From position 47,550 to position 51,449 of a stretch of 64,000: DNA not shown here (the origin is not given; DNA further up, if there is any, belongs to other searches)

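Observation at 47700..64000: Unlisted giant open reading frame (at least 5,433 codons) fills the last 16.3 kb on the + strand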

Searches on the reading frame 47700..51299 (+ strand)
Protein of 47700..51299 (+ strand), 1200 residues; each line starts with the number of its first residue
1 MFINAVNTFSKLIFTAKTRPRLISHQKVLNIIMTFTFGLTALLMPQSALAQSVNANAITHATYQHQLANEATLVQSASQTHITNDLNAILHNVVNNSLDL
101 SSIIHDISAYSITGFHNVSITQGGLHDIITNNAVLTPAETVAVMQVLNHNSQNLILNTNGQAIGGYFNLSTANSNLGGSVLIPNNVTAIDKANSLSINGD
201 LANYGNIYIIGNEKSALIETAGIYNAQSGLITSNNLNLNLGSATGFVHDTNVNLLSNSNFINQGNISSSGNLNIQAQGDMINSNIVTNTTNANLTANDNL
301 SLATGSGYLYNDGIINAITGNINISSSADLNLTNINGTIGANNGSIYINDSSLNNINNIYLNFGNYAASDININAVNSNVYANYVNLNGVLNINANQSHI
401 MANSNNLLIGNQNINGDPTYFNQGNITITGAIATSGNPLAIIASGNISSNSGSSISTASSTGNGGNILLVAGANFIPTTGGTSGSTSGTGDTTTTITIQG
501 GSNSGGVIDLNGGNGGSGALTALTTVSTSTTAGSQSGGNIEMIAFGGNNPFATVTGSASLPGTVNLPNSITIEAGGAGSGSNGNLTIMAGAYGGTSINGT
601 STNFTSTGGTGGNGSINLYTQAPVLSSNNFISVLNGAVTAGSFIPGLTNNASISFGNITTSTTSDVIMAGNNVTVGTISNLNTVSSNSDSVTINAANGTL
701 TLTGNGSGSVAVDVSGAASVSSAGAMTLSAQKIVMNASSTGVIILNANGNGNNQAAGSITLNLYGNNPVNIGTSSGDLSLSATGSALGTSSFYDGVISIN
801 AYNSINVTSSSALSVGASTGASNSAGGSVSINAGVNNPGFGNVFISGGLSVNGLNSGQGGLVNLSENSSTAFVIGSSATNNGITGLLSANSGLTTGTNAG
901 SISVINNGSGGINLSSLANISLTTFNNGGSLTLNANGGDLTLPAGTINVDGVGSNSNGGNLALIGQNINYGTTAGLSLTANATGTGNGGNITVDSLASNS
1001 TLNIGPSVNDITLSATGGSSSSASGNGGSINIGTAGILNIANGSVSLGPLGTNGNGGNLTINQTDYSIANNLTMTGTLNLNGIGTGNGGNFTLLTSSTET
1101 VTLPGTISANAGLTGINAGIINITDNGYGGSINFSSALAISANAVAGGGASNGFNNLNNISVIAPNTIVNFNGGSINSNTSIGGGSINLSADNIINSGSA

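Call 10: find_homologous_proteins(query=window:47700-50699:+, max_evalue=0.001)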
Query window:47700-50699:+ (1000 aa): 52 proteins with E <= 0.001 among 8000 candidates.
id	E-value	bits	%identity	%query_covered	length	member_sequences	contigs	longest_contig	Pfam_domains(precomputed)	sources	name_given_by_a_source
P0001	7.1e-70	254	35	52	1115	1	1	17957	-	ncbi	ncbi:MAG TPA: hypothetical protein V6D08_05225, partial [Candidatus Obscuribacterales bacterium]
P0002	1.4e-58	217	32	22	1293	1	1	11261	-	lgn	-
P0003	7.8e-58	214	36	50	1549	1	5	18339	-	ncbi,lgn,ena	-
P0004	7.0e-50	188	35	67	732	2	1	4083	-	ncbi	-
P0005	2.8e-48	183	36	62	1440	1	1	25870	-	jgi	-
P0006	3.7e-39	153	35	49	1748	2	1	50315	-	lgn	-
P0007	7.8e-39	152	44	31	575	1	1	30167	-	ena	-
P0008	4.3e-38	149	33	45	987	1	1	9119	-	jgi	jgi:hypothetical protein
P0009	1.5e-37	147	33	62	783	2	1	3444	-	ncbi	-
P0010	5.5e-37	145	32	58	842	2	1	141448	-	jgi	jgi:hypothetical protein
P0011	1.6e-36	144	32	57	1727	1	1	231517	-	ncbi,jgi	jgi:hypothetical protein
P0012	7.9e-35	138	34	54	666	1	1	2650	-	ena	-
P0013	9.5e-35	138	34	55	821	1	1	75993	-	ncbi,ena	-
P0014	7.0e-34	135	-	-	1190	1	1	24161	-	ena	-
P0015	1.6e-33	134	36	50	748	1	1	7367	-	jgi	jgi:hypothetical protein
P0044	4.2e-16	76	35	49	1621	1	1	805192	-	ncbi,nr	ncbi:MAG: hypothetical protein K2W82_14465 [Candidatus Obscuribacterales bacterium]|nr:hypothetical 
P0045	9.5e-16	75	31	44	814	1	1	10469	-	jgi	jgi:adhesin HecA-like repeat protein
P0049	9.3e-14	69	30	49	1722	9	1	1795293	-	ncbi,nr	ncbi:hypothetical protein KF728_16125 [Candidatus Obscuribacterales bacterium]|nr:hypothetical prote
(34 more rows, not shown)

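Call 19: search_solved_structures(query=window:47700-50099:+, max_evalue=1)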
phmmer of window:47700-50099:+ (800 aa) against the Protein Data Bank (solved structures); distinct sequences matched with E-value up to 1: 1.
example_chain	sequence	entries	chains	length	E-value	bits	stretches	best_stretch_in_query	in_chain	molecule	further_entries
1pdi_A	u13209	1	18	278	0.028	15.9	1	516-586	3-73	Short tail fiber protein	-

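Call 20: search_protein_families(library=pfam, proteins=[P0005, P0006, P0011, P0044, P0049, P0045], max_evalue=0.01)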
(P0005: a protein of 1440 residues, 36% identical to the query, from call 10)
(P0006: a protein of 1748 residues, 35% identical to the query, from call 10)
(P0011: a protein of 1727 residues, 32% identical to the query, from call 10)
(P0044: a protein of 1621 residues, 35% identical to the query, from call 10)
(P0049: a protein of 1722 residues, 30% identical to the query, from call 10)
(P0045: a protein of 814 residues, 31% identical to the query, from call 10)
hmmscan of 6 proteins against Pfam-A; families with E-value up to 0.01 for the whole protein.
P0005 (1440 aa): 0 families

P0006 (1748 aa): 0 families

P0011 (1727 aa): 0 families

P0044 (1621 aa): 0 families

P0049 (1722 aa): 0 families

P0045 (814 aa): 0 families

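Call 24: search_protein_representatives(protein=window:47700-51299:+)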
Query: 1200 residues. Proteins with E-value up to 0.001 (for the whole library): 1115; up to 1e-10: 813; up to 1e-30: 281. The best 150 are listed.
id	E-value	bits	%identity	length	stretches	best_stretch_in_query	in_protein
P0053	7.7e-204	696.0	98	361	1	1-359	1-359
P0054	1.4e-195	668.6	41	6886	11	97-664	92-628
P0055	4.6e-183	627.2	36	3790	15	117-609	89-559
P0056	4.9e-181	620.5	36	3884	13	96-658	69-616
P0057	2.1e-135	469.4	36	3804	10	96-661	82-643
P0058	5.2e-134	464.8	38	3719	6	97-753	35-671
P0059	5.5e-131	454.8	36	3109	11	117-643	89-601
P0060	2.0e-125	436.4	38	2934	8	275-677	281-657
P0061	3.1e-122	425.8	40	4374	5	97-691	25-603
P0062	3.4e-112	392.6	41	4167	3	123-680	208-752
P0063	1.4e-108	380.6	38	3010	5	97-719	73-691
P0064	3.2e-107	376.1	39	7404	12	176-687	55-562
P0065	1.3e-106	374.1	40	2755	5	117-654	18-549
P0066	1.6e-99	350.6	39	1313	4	101-660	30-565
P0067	5.6e-94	332.3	35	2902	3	108-1097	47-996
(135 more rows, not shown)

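Call 38: find_encoding_contigs(protein=P0011, flank=8000, max_places=2)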
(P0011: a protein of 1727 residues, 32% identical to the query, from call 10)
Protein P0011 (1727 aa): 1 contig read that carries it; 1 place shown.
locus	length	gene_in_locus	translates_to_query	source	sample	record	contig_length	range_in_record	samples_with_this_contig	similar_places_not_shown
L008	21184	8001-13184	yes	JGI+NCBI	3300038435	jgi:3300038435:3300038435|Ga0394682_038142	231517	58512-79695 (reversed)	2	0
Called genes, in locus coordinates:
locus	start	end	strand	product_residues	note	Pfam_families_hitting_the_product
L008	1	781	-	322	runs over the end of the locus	PF00892:EamA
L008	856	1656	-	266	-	PF09825:BPL_N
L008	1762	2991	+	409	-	-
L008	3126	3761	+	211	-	-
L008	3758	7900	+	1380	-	-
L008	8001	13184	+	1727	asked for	-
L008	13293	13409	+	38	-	-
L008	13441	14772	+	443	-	-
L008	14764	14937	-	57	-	-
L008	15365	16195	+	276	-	-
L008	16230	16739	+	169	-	PF07883:Cupin_2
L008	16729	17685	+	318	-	PF27539:Y2318_C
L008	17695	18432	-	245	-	PF00106:adh_short, PF08659:KR (weak), PF13561:adh_short_C2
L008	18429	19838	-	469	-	PF01565:FAD_binding_4, PF04030:ALO (weak)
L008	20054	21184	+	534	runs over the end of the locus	PF00005:ABC_tran, PF02463:SMC_N (faint), PF13476:AAA_23 (faint), PF13555:AAA_29 (faint), PF13304:AAA_21 (faint), PF12848:ABC_tran_Xtn, PF00005:ABC_tran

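Call 41: find_encoding_contigs(protein=P0049, flank=10000, max_places=1)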
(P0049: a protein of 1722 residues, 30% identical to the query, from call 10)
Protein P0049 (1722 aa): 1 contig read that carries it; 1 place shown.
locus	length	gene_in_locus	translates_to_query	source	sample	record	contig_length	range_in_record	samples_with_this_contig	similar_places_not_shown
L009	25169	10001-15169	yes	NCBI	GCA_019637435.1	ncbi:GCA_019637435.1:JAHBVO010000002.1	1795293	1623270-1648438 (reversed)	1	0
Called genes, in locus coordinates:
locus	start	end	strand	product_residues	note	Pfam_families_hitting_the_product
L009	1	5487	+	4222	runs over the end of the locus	-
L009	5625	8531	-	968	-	-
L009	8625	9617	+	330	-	PF08240:ADH_N, PF00107:ADH_zinc_N, PF13602:ADH_zinc_N_2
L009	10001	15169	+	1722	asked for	-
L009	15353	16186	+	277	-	PF03807:F420_oxidored, PF14748:P5CR_dimer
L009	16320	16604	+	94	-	-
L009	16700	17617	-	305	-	PF13855:LRR_8 (faint)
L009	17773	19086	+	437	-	PF20510:HgmA_N, PF04209:HgmA_C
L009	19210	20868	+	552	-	-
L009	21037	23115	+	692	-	PF00072:Response_reg, PF01627:Hpt (weak), PF00072:Response_reg, PF00990:GGDEF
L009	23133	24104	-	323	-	PF13432:TPR_16 (faint), PF14559:TPR_19 (faint)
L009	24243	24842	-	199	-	PF23914:TPR_CcmH_CycH (weak), PF13414:TPR_11 (faint), PF13431:TPR_17 (faint), PF00515:TPR_1 (faint)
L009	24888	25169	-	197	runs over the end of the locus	PF13428:TPR_14 (faint), PF14559:TPR_19 (faint), PF07719:TPR_2 (faint), PF13414:TPR_11 (faint), PF13432:TPR_16 (faint)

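Call 42: find_encoding_contigs(protein=P0044, flank=10000, max_places=1)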
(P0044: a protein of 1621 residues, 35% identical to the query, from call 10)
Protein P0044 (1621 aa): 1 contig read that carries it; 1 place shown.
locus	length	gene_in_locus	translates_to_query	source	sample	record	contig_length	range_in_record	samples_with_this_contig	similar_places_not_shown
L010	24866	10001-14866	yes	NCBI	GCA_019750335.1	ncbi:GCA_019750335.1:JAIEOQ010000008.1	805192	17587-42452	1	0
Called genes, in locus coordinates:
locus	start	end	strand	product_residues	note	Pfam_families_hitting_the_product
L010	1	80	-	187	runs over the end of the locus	PF00132:Hexapep, PF14602:Hexapep_2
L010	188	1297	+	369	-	-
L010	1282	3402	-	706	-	PF01656:CbiA (faint), PF13807:GNVR (faint)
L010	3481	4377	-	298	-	PF00685:Sulfotransfer_1, PF13469:Sulfotransfer_3 (weak)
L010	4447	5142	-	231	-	PF02397:Bac_transf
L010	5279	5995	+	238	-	PF00483:NTP_transferase, PF12804:NTP_transf_3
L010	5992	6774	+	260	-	-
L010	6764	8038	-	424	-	PF01663:Phosphodiest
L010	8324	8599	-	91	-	PF05402:PqqD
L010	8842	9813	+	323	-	PF08443:RimK (weak)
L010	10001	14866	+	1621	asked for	-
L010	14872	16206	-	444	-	-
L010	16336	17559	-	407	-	PF14907:NTP_transf_5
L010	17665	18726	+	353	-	PF01073:3Beta_HSD, PF01370:Epimerase, PF04321:RmlD_sub_bind, PF16363:GDP_Man_Dehyd, PF07993:NAD_binding_4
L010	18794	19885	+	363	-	PF13439:Glyco_transf_4, PF13579:Glyco_trans_4_4 (weak), PF00534:Glycos_transf_1, PF13692:Glyco_trans_1_4, PF13524:Glyco_trans_1_2 (weak), PF20706:GT4-conflict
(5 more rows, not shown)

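Call 43: find_encoding_contigs(protein=P0006, flank=10000, max_places=1)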
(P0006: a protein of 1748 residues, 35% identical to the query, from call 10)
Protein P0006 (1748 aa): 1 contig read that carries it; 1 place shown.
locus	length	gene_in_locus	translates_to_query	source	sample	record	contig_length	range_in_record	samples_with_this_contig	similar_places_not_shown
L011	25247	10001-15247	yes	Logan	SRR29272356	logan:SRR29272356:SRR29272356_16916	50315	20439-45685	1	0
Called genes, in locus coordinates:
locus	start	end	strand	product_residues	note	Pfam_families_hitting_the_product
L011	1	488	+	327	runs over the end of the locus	PF07549:Sec_GG (weak), PF02355:SecD_SecF_C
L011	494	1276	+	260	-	PF00106:adh_short, PF08659:KR, PF13561:adh_short_C2, PF23441:SDR (faint)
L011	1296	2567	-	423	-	-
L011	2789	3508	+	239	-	PF13489:Methyltransf_23, PF13847:Methyltransf_31, PF08241:Methyltransf_11, PF08242:Methyltransf_12, PF13649:Methyltransf_25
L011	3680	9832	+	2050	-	-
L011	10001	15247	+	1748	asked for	-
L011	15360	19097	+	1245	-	-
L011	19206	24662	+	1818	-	-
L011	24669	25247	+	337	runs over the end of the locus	PF00092:VWA (faint), PF13519:VWA_2 (weak)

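Call 85: search_protein_families(library=ncbifam, proteins=[P0005, P0045, P0011], max_evalue=1)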
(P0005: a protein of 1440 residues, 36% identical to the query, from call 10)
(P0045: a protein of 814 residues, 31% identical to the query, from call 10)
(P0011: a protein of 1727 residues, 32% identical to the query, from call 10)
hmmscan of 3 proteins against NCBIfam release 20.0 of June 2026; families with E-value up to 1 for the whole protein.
P0005 (1440 aa): 0 families

P0045 (814 aa): 1 family
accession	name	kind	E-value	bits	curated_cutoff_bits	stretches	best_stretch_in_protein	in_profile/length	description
TIGR01731.1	fil_hemag_20aa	repeat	0.00021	21.2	18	1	134-169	1-34/40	filamentous hemagglutinin-type beta-helical repeat protein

P0011 (1727 aa): 0 families
